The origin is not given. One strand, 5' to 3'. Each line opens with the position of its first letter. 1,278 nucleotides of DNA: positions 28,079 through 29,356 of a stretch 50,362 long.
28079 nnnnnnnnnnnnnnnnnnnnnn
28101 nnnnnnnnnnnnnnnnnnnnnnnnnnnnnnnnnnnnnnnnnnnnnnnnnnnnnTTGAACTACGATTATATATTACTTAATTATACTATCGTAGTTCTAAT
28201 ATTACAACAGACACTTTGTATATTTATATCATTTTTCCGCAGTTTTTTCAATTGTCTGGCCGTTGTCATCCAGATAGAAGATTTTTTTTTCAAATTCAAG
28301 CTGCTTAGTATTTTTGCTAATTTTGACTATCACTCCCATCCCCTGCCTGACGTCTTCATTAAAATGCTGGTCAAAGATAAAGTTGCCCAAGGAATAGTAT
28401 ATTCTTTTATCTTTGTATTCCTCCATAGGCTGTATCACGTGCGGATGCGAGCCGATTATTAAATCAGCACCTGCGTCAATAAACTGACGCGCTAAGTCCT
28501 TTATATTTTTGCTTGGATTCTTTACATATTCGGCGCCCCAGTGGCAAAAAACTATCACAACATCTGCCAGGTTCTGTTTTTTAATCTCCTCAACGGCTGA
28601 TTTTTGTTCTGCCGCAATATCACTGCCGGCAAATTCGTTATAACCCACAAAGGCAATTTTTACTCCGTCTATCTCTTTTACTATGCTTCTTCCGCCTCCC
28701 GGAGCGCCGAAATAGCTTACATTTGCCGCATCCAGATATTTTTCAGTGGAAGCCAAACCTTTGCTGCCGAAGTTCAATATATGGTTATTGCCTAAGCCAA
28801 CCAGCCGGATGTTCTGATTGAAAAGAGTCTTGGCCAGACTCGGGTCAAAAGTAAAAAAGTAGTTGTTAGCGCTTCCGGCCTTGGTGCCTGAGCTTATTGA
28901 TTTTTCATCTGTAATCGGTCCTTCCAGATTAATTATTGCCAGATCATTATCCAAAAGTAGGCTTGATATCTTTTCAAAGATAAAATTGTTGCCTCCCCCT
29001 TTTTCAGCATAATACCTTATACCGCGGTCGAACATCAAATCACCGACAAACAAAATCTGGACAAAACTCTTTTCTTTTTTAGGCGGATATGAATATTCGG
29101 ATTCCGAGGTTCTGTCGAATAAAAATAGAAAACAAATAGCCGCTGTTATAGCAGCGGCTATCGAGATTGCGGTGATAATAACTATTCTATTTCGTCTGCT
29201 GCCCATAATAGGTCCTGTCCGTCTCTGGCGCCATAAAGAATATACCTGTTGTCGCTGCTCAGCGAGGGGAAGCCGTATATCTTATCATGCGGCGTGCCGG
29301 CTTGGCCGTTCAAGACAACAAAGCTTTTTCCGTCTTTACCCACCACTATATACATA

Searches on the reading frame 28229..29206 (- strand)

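Call 24: search_protein_families(library=pfam, max_evalue=0.001, proteins=[window:28229-29206:-])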
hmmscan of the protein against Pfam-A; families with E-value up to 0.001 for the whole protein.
window:28229-29206:- (325 aa): 1 family
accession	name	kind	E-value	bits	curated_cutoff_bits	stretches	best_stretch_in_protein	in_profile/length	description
PF09587.15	PGA_cap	-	3.2e-59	200.9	27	1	51-280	2-255/255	Bacterial capsule synthesis protein PGA_cap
